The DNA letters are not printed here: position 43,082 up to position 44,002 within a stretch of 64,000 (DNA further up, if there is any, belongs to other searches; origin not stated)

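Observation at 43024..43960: GC-rich island carrying a tandem-repeat protein with an Ala/Lys-rich tail, its own promoter-like motif, a GATAAG inverted repeat and a strong terminator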

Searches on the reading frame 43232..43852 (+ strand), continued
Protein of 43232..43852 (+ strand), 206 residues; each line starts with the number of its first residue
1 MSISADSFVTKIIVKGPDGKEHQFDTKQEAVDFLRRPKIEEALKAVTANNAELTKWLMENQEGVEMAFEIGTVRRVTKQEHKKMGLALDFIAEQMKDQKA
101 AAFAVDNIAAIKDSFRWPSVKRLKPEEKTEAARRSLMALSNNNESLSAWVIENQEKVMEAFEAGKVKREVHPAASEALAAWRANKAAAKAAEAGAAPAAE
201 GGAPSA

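Call 22: search_solved_structures(query=A1, max_evalue=10, show_alignments=3)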
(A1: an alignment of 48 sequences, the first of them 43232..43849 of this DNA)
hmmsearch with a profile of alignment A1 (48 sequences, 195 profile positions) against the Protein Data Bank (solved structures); distinct sequences matched with E-value up to 10: 2.
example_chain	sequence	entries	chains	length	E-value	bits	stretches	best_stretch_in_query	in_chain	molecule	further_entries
3hiu_A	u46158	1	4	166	0.55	12.6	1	38-62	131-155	Uncharacterized protein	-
8g8i_A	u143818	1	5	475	2.7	10.3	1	47-154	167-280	C3HR3_9r_shift4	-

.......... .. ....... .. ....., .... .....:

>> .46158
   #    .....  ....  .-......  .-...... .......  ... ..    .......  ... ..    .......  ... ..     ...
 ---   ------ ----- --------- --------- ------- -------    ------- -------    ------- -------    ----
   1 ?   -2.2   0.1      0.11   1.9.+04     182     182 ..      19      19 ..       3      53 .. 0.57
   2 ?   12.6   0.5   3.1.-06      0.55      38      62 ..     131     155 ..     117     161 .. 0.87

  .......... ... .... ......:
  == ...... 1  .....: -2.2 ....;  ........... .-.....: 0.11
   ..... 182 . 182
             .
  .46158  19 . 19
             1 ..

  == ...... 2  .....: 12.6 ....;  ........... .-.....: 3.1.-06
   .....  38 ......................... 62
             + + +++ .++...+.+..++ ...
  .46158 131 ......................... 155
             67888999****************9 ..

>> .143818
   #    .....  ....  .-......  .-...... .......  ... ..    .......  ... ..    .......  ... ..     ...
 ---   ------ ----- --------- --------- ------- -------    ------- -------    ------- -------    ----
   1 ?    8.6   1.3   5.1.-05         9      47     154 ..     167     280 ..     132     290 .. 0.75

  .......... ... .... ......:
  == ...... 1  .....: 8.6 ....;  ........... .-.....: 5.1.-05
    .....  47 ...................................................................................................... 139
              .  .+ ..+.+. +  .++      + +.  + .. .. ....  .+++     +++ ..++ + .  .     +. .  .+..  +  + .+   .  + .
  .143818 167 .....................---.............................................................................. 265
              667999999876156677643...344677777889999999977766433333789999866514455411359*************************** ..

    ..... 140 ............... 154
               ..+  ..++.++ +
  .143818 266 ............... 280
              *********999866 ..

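Call 34: find_related_loci(query=A1, collection=viral_contigs, flank=4000)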
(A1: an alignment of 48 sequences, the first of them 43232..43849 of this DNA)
Query A1 (206 aa) in viral_contigs; peptide patterns used: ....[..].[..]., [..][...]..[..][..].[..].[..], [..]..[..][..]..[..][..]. (x = any residue, [..] = any of these).
341 stretches matched a pattern; 85 encode a relative of the query (tblastn E <= 1e-3); the best 80 are kept; 80 distinct loci.
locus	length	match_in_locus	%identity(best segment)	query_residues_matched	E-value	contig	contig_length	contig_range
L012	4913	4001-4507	58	11-182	3e-59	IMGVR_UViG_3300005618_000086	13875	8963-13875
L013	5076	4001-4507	58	11-182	3e-59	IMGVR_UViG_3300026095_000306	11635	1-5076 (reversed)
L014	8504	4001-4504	56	11-182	2e-58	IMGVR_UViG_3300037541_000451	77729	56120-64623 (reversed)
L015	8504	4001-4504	56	11-182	7e-54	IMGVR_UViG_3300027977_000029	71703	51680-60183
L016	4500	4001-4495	57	23-189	1e-53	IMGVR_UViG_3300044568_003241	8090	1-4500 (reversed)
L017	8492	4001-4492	53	16-182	3e-53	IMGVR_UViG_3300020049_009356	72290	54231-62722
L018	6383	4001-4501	52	13-182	1e-52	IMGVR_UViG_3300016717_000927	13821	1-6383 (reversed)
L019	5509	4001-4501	53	13-182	6e-52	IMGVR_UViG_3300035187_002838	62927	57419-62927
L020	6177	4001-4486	53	9-172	3e-51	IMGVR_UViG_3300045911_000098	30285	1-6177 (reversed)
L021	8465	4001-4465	53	24-178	2e-47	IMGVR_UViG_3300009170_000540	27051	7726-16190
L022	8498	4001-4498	54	7-176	8e-51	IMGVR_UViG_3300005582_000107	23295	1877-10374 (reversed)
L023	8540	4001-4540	55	11-193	1e-50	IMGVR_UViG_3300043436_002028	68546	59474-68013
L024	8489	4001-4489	53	11-176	2e-50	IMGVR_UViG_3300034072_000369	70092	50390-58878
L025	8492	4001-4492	53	11-178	2e-50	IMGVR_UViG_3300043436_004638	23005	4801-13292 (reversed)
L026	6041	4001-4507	48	11-181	6e-50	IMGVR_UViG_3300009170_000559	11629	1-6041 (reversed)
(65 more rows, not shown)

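Call 35: predict_structure(alignment_id=A1)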
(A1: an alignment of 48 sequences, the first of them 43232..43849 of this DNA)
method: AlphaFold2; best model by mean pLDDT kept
length: 206 residues; sequences in the alignment: 48
mean_pLDDT: 84.7   pTM: 0.60
mean pLDDT of the five models: 84.7, 80.8, 78.2, 77.8, 76.0
residues with pLDDT >= 90: 101; 70-90: 73; 50-70: 30; < 50: 2
segments of 3 or more residues with pLDDT < 50: none
pLDDT, mean of each block of 10 residues (from residue 1): 57 81 86 90 96 96 91 75 92 93 91 71 82 94 96 95 80 85 90 69 58
secondary structure, 60 per line:
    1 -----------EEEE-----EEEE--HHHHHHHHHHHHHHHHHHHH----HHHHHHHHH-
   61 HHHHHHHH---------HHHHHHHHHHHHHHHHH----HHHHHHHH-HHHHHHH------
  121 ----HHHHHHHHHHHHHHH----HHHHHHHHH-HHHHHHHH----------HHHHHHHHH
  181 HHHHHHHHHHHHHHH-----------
elements in order: E12-15 E21-24 H27-46 H51-59 H61-68 H78-94 H99-106 H108-114 H125-139 H144-152 H154-161 H172-195
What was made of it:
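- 43232..43852 (+): CDS of 206 aa: an N-terminal beta-hairpin, about 10 helices, an internal duplication, and an Ala/Glu/Lys-rich low-complexity tail. It belongs to an orphan, phage-restricted family. AlphaFold2 pLDDT 84.7 (call 35).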

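Call 57: search_protein_families(library=pfam, alignment_id=A1, max_evalue=1)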
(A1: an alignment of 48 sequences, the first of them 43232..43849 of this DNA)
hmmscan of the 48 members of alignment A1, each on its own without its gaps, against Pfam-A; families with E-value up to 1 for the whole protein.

A. member 1, window:43232-43849:+ (206 aa): 2 families
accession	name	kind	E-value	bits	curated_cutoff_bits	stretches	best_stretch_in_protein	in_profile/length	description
PF22740.1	PapZ_C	-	0.039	14.6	27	1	31-77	24-70/121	RapZ C-terminal domain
PF17152.10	CHASE8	-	0.14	12.8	27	1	130-185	30-83/102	Periplasmic sensor domain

B. families by the number of members that match (of 48 scanned): 80 families (the first 25 are shown)
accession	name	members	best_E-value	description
PF14367.12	DUF4411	7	0.022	Domain of unknown function (DUF4411)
PF01429.25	MBD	6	0.019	Methyl-CpG binding domain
PF14551.11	MCM_N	6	0.05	MCM N-terminal domain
PF22740.1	PapZ_C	5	0.039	RapZ C-terminal domain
PF16509.11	KORA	3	0.051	TrfB plasmid transcriptional repressor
PF13606.12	Ank_3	3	0.054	Ankyrin repeat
PF01418.23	HTH_6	3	0.056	Helix-turn-helix domain, rpiR family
PF17392.7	Urocanase_C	3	0.07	Urocanase C-terminal domain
PF21859.2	Replitron_HUH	3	0.078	Replitron, HUH endonuclease domain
PF01544.23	CorA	2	0.0014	CorA-like Mg2+ transporter protein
PF10077.14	DUF2314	2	0.017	Uncharacterized protein conserved in bacteria (DUF2314)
PF07130.17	YebG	2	0.052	YebG protein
PF23614.1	DUF7141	2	0.062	Domain of unknown function (DUF7141)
PF21267.3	UBAP-1_UBA2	2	0.1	Ubiquitin-associated protein 1, UBA2 domain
PF16438.10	DUF5035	2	0.15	Domain of unknown function (DUF5035)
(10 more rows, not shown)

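Call 60: fold_search(model_id=the predicted structure, library=viral)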
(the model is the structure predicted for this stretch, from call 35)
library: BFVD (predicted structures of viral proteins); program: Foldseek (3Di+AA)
matches with E <= 10: 287; with E <= 0.001: 0
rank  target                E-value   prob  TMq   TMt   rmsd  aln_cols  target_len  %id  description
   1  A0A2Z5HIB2            2.9e-01  0.30  0.19  0.16  18.1       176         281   14  (no name in the UniProt tables at hand)
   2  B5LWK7                3.8e-01  0.14  0.13  0.15  20.0       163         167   14  Uncharacterized protein [Feldmannia species virus]
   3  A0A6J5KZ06            4.6e-01  0.11  0.12  0.14  19.3       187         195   11  Uncharacterized protein [uncultured Caudovirales phage]
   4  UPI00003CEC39         5.1e-01  0.16  0.18  0.17  27.3       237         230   15  (no name look-up for this kind of identifier)
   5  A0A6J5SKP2            5.4e-01  0.09  0.14  0.10  28.6       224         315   16  Scaffolding protein [uncultured Caudovirales phage]
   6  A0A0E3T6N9            6.0e-01  0.15  0.15  0.19  14.9       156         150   16  Uncharacterized protein [Gordonia phage Gmala1]
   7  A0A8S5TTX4            6.0e-01  0.08  0.12  0.15  18.5       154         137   14  Uncharacterized protein [Siphoviridae sp. ct5jB2]
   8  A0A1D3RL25            7.7e-01  0.14  0.16  0.14  16.4       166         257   13  DNA topoisomerase (ATP-hydrolyzing) [Cronobacter phage Pet-CM3-4]
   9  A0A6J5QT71            7.7e-01  0.09  0.13  0.08  17.3       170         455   12  Uncharacterized protein [uncultured Caudovirales phage]
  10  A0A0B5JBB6            9.9e-01  0.06  0.13  0.08  20.4       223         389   13  Uncharacterized protein [Pandoravirus inopinatum]
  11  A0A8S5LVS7            9.9e-01  0.05  0.12  0.10  24.6       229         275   16  Uncharacterized protein (Fragment) [Podoviridae sp. ctc5632]
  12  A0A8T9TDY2            9.9e-01  0.05  0.10  0.07  19.9       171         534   11  (no name in the UniProt tables at hand)
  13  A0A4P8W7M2            1.1e+00  0.07  0.15  0.07  21.9       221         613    8  (no name in the UniProt tables at hand)
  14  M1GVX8                1.2e+00  0.15  0.20  0.12  17.1       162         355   17  (no name in the UniProt tables at hand)
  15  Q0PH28                1.2e+00  0.06  0.12  0.07  29.9       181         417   13  Maturation protein [Pseudomonas phage PRR1]
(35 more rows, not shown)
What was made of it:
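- A BFVD 'scaffolding protein' appears among the non-significant hits (call 60).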

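Call 92: search_protein_representatives(alignment_id=A1)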
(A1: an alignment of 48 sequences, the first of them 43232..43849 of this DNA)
Query: 48 sequences, 195 profile positions. Proteins with E-value up to 0.001 (for the whole library): 174; up to 1e-10: 152; up to 1e-30: 123. The best 150 are listed.
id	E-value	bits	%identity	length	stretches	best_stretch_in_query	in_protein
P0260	6.6e-74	263.6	-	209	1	3-189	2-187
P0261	6.2e-72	257.2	-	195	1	3-193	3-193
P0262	5.8e-71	254.0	-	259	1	6-193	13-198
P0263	1.4e-69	249.5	-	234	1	4-191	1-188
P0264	2.5e-69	248.7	-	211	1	4-192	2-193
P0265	6.3e-69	247.4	-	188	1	5-188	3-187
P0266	2.2e-67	242.3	-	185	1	6-189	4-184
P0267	1.7e-66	239.5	-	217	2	7-191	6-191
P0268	7.9e-65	234.0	-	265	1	2-189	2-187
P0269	8.8e-65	233.8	-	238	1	4-188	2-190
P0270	1.0e-64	233.7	-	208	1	3-190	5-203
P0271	4.6e-64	231.5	-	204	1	4-192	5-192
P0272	7.2e-64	230.9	-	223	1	5-191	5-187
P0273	1.8e-63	229.6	-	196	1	3-191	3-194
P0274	5.9e-63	227.9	-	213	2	90-191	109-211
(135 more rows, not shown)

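Call 98: find_related_loci(query=A1, collection=genome_contigs, flank=5000)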
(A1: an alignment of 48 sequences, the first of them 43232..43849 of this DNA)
Query A1 (206 aa) in genome_contigs; peptide patterns used: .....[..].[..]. (x = any residue, [..] = any of these).
21 stretches matched a pattern, but none encodes a relative of the query by tblastn (E <= 1e-3).
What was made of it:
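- On Moron: A pattern-seeded scan found no relative in 185,579 species genomes (call 98).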

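Call 106: find_encoding_contigs(protein=P0124, flank=6000, max_places=2)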
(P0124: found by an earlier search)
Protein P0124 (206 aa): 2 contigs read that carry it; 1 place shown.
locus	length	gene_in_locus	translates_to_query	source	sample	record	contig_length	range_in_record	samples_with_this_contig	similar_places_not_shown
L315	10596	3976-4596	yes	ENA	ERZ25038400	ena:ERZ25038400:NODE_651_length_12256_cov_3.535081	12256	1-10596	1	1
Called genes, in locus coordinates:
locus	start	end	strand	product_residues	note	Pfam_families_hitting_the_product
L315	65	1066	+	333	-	PF26128:Gad2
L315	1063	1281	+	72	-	-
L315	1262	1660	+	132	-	-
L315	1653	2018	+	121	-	-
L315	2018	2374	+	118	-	-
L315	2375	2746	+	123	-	-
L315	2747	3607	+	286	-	-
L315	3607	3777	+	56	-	-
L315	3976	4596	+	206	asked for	-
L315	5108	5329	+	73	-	-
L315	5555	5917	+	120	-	-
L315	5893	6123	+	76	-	-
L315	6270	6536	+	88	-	-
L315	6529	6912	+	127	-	-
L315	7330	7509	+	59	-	-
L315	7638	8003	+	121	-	-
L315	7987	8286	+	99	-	-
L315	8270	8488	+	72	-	-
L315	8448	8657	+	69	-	-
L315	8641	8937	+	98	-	-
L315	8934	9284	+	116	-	-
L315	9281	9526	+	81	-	-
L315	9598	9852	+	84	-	-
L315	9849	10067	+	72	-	-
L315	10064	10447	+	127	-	-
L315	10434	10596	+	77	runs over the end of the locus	-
